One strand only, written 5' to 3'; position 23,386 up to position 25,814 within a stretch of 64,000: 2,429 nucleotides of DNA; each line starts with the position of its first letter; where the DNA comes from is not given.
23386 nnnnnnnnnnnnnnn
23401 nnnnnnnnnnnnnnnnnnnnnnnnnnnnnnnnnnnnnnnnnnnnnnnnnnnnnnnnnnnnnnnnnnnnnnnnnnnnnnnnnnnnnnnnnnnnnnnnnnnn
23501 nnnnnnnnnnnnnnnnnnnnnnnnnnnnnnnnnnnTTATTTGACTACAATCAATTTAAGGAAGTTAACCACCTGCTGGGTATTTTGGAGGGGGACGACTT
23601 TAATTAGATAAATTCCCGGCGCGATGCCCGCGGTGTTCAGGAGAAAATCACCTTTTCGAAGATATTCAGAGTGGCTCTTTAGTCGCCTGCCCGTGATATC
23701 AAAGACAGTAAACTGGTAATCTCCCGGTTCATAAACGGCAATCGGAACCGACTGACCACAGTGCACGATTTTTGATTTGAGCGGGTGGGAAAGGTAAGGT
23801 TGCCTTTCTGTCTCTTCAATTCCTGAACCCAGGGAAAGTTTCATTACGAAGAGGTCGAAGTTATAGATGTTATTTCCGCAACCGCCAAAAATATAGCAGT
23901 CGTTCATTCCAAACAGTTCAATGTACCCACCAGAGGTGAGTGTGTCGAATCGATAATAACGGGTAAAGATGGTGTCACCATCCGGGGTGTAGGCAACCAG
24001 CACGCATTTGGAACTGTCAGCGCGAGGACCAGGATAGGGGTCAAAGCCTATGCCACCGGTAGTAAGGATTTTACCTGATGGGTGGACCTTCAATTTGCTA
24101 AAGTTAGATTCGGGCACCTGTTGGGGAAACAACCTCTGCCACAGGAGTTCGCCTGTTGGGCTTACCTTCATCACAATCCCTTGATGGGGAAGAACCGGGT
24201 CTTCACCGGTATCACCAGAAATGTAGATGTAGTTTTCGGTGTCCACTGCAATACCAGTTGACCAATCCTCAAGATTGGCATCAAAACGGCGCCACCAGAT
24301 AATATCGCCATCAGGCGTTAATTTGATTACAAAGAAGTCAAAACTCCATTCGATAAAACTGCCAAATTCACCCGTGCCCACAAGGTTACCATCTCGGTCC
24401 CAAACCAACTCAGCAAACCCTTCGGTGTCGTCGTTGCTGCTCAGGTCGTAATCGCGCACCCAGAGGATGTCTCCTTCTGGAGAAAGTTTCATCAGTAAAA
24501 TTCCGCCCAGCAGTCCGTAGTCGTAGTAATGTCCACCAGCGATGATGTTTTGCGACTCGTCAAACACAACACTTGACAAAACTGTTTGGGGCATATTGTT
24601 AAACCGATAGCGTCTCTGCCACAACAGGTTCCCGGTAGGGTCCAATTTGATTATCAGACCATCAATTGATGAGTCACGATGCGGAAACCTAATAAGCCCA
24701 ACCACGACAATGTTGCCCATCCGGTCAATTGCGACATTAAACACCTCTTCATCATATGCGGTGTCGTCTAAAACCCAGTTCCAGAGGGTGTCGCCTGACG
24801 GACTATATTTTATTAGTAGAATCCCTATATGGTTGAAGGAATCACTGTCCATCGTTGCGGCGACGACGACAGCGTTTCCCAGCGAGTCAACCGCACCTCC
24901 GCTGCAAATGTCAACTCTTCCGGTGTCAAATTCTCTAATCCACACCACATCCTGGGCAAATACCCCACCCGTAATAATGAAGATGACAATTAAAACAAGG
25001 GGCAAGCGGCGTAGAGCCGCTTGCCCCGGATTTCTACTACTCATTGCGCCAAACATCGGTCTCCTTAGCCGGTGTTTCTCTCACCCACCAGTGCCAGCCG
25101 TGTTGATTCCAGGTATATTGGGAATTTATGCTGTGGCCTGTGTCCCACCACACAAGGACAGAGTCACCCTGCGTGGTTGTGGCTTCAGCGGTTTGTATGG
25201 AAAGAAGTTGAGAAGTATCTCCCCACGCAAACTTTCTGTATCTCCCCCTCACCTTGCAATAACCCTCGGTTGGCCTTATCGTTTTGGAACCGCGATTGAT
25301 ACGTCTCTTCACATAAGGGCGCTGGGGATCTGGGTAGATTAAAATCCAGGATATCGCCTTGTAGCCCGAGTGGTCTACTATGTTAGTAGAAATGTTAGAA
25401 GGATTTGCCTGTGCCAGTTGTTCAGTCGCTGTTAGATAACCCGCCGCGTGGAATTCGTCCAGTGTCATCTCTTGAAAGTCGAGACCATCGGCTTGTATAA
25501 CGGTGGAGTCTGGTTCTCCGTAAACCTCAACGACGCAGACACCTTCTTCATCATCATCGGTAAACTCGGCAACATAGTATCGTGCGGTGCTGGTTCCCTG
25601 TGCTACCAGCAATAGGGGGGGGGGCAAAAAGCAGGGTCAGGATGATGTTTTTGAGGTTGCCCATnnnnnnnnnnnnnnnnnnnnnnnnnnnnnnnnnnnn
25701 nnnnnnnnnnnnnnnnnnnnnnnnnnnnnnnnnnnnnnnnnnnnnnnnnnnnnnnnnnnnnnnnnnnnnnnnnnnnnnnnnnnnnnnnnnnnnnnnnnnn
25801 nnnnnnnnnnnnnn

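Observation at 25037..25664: Secreted-protein gene split by a G10 homopolymer: candidate slipped-strand phase-variation switch upstream of a T9SS cargo gene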

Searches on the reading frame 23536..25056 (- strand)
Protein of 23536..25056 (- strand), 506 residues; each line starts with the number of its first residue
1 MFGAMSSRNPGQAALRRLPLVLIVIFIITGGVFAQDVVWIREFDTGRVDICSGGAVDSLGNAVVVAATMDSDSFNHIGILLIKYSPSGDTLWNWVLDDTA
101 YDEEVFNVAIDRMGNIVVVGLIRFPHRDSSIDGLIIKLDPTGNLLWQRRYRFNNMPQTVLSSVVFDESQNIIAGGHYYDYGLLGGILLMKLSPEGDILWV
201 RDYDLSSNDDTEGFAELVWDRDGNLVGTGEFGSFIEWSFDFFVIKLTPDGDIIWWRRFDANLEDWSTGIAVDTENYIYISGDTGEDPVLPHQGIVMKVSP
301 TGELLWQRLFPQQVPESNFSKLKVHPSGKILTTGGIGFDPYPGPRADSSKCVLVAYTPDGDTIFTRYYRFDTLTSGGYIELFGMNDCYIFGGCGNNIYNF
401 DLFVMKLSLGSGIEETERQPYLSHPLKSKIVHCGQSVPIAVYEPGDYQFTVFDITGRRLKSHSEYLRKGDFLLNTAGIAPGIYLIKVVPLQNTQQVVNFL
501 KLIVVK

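Call 5: search_protein_families(library=pfam, proteins=[window:23536-25056:-], max_evalue=0.1)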
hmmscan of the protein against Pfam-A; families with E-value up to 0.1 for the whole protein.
window:23536-25056:- (506 aa): 4 families
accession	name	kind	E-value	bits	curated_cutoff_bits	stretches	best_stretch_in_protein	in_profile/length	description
PF06739.17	SBBP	-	5.8e-06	26.6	20.5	1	264-285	13-34/38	Beta-propeller repeat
PF17164.10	DUF5122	-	0.0044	17.7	27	1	222-251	3-31/36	Domain of unknown function (DUF5122) beta-propeller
PF18962.6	Por_Secre_tail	-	0.015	16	27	1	446-490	21-65/75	Secretion system C-terminal sorting domain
PF08931.15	Caudo_bapla_RBP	-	0.023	15.2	26.7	0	238-261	64-87/101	Lactophage receptor-binding protein C-terminal head domain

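Call 6: search_protein_families(library=ncbifam, proteins=[window:23536-25056:-], max_evalue=0.1)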
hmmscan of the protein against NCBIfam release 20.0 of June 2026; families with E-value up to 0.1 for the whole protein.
window:23536-25056:- (506 aa): 4 families
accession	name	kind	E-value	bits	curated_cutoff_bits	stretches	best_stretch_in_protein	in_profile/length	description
NF047494.1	Lepto_SBBP_lipo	equivalog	2.2e-18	66.2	400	2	53-171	133-259/466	SBBP repeat beta-propeller lipoprotein, LipL53 family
TIGR02608.1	delta_60_rpt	domain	2e-07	30.7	76.5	0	319-360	3-38/55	delta-60 repeat domain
TIGR04183.1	Por_Secre_tail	domain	0.00036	20.5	23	1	442-503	16-70/72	T9SS type A sorting domain-containing protein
NF033708.1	T9SS_Cterm_ChiA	domain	0.033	14.1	40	1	450-488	5-42/55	T9SS sorting signal type C domain-containing protein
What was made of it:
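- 25037..25627 (-): Body of the secreted protein. The mature part starts around VAQG/TSTA at 25606. It is 189 residues, beta-rich and of unknown function. Calls 5 and 6 (no Pfam or NCBIfam family).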

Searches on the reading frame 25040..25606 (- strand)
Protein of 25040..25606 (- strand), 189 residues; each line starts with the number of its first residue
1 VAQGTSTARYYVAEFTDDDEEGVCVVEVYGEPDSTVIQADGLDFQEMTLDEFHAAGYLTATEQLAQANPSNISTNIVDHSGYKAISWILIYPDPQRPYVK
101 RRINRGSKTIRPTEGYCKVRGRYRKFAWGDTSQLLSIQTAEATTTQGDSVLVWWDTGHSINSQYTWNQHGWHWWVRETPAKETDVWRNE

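Call 46: predict_structure(alignment_id=A3)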
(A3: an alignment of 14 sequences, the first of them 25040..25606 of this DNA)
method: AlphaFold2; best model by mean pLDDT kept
length: 189 residues; sequences in the alignment: 14
mean_pLDDT: 89.8   pTM: 0.86
mean pLDDT of the five models: 89.8, 89.7, 89.0, 88.8, 87.9
residues with pLDDT >= 90: 139; 70-90: 38; 50-70: 7; < 50: 5
segments of 3 or more residues with pLDDT < 50: 1-5
pLDDT, mean of each block of 10 residues (from residue 1): 62 87 93 83 92 92 93 82 94 92 95 91 96 96 90 95 96 82 95
secondary structure, 60 per line:
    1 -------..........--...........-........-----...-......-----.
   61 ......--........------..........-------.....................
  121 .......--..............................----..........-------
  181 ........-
elements in order: E8-17 E20-30 E35-39 E45-47 H49-54 H60-66 E72-76 E83-92 E100-127 E130-159 E164-173 E181-188
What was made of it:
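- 25037..25627 (-): Call 46 (AF2 pLDDT 89.8, pTM 0.86).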

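Call 49: fold_search(model_id=the predicted structure, library=pdb)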
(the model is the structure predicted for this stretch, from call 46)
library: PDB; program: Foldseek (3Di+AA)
matches with E <= 10: 1513; with E <= 0.001: 0
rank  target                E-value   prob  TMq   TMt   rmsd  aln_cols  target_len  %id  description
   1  6kc2_A                1.1e-02  0.30  0.21  0.14  19.9       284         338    7  Crystal Structure of Lectin from Pleurotus ostreatus in complex with Rhamnose (released 2020-08-05)
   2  4b60_A                1.5e-02  0.41  0.25  0.18  16.2       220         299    8  Structure of rFnBPA(189-505) in complex with fibrinogen gamma chain C- terminal peptide (released 2013-10-09)
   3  5xya                  1.8e-02  0.66  0.23  0.05   9.0       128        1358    5  Crystal structure of a serine protease from Streptococcus species (released 2018-08-08)
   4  2y7n                  2.0e-02  0.41  0.28  0.19  18.5       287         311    9  Structure of N-terminal domain of Candida albicans als9-2 - Apo Form (released 2011-10-05)
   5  4w6p_C                2.0e-02  0.12  0.17  0.16  18.2       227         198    8  Crystal Structure of Full-Length Split GFP Mutant D102C Disulfide Dimer, P 21 21 21 Space Group (released 2015-02-18)
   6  8okh_A                2.1e-02  0.13  0.16  0.18  18.6       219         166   12  Crystal structure of Bdellovibrio bacteriovorus Bd1399 (released 2023-10-25)
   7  1g4r                  2.2e-02  0.44  0.27  0.18  19.2       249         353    6  CRYSTAL STRUCTURE OF BOVINE BETA-ARRESTIN 1 (released 2001-10-03)
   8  4f27_A                2.3e-02  0.63  0.32  0.21  17.5       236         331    8  Crystal structures reveal the multi-ligand binding mechanism of the Staphylococcus aureus ClfB (released 2012-08-08)
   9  4jqi_A                2.5e-02  0.41  0.28  0.19  20.4       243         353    6  Structure of active beta-arrestin1 bound to a G protein-coupled receptor phosphopeptide (released 2013-04-17)
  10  5cn1_C                2.6e-02  0.69  0.25  0.36  13.3       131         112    8  Crystal structure of yeast GGA1_GAE domain-P21 (released 2016-07-20)
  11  6kjk                  2.7e-02  0.89  0.29  0.38  10.5       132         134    7  Structure of the N-terminal domain of PorA (released 2020-07-22)
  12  2xom_A                3.0e-02  0.25  0.20  0.24  14.9       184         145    9  Atomic resolution structure of TmCBM61 in complex with beta-1,4- galactotriose (released 2010-09-08)
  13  4b60_B                3.0e-02  0.25  0.24  0.18  20.5       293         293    6  Structure of rFnBPA(189-505) in complex with fibrinogen gamma chain C- terminal peptide (released 2013-10-09)
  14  6z9c                  3.2e-02  0.41  0.28  0.22  13.8       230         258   11  Structure of human POLDIP2, a multifaceted adaptor protein in metabolism and genome stability (released 2020-06-17)
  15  2y7m                  3.2e-02  0.33  0.28  0.20  18.2       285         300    9  Structure of N-terminal domain of Candida albicans als9-2 (Pt derivative) (released 2011-10-05)
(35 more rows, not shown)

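Call 51: search_protein_representatives(alignment_id=A3)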
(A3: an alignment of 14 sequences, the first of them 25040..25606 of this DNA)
Query: 14 sequences, 195 profile positions. Proteins with E-value up to 0.001 (for the whole library): 81; up to 1e-10: 54; up to 1e-30: 16. The best 81 are listed.
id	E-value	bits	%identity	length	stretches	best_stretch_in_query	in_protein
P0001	6.7e-67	241.5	-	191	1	9-195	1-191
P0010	2.0e-64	233.4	-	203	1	1-191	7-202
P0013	5.1e-63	228.9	-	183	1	11-195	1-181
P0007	1.5e-56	207.8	-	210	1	1-170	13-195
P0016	2.0e-56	207.3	-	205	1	2-190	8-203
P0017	2.8e-55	203.6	-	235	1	8-194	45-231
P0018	9.8e-51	188.8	-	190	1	7-180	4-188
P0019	2.4e-48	181.0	-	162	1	18-173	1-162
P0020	4.3e-46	173.6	-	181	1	19-189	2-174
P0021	4.0e-45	170.5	-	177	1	18-194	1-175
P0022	4.1e-41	157.4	-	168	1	36-193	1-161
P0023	2.2e-36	141.9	-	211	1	15-194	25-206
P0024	1.8e-35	139.0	-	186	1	14-190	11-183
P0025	1.7e-34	135.8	-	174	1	19-189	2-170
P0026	1.1e-33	133.1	-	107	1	9-117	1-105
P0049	1.3e-16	77.4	-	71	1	4-60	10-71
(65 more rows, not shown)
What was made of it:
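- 25037..25627 (-): Call 51 (81 family clusters in 1.84 billion representatives).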

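Call 54: fold_search(model_id=the predicted structure, library=viral)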
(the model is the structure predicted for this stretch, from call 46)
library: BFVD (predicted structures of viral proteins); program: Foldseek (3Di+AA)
matches with E <= 10: 1011; with E <= 0.001: 0
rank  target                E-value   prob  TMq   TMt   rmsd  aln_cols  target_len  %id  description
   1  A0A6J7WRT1            2.3e-03  0.21  0.13  0.09  16.9       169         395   11  Uncharacterized protein [uncultured Caudovirales phage]
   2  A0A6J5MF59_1          5.5e-03  0.95  0.38  0.11  16.0       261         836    9  Uncharacterized protein [uncultured Caudovirales phage]
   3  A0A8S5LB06            7.6e-03  0.60  0.28  0.09  29.7       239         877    8  Uncharacterized protein [Podoviridae sp. ctBev14]
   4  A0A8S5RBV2            1.0e-02  0.57  0.27  0.13  17.1       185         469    7  Translocon-associated protein beta (TRAPB) [virus sp. ctOZh10]
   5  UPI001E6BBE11         1.1e-02  0.92  0.32  0.17  15.4       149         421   13  (no name look-up for this kind of identifier)
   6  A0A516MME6            1.1e-02  0.11  0.13  0.06  25.0       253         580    7  (no name in the UniProt tables at hand)
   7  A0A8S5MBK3            1.6e-02  0.44  0.29  0.11  28.8       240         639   10  Uncharacterized protein [Podoviridae sp. ct53O25]
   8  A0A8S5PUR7            1.8e-02  0.28  0.19  0.17  12.6       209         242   10  Uncharacterized protein [Siphoviridae sp. ctrAf3]
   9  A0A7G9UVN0            1.8e-02  0.08  0.11  0.05  23.8       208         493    7  (no name in the UniProt tables at hand)
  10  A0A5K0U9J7            2.0e-02  0.15  0.13  0.15  17.0       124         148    8  Cupin [Yasminevirus sp. GU-2018]
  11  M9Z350                2.0e-02  0.14  0.13  0.09  18.1       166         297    9  (no name in the UniProt tables at hand)
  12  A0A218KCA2            2.0e-02  0.13  0.16  0.05  23.0       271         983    7  CBM-cenC domain-containing protein [Bacillus phage PBC2]
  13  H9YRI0                2.2e-02  0.99  0.40  0.41  11.8       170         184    6  (no name in the UniProt tables at hand)
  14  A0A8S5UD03            2.2e-02  0.80  0.28  0.18   7.2       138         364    7  Uncharacterized protein [Siphoviridae sp. ctgN495]
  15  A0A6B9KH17            2.3e-02  0.30  0.27  0.21  18.5       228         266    7  Uncharacterized protein [Atrato Sobemo-like virus 1]
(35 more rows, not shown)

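Call 55: find_encoding_contigs(protein=P0017, flank=2500, max_places=4)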
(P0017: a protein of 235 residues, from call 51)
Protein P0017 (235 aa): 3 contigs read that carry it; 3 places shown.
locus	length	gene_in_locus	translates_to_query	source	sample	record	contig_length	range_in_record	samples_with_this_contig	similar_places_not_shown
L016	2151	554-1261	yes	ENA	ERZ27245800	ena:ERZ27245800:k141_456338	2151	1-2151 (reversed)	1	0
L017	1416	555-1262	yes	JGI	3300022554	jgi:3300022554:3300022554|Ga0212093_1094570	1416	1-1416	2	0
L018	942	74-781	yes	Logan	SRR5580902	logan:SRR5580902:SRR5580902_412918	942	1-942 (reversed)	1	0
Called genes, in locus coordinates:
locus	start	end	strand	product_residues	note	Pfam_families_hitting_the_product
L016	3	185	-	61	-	?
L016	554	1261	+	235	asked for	-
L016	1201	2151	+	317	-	?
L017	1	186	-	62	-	?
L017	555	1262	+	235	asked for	-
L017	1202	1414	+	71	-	?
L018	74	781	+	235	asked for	-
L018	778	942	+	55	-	?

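Call 56: find_encoding_contigs(protein=P0049, flank=2500, max_places=4)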
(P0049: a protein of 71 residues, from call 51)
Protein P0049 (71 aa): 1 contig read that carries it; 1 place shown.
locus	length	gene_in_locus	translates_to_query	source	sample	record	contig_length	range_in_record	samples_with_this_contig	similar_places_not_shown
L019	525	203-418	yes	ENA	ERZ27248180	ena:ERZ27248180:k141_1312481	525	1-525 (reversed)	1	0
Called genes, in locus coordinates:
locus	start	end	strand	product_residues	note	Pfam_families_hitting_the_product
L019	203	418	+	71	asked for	-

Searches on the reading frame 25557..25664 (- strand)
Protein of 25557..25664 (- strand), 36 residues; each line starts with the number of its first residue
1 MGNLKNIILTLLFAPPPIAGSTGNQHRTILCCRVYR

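Call 85: find_encoding_contigs(protein=window:25557-25664:-, flank=1500, max_places=8)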
Protein window:25557-25664:- (36 aa): no gene with exactly this product is on record in the collection.
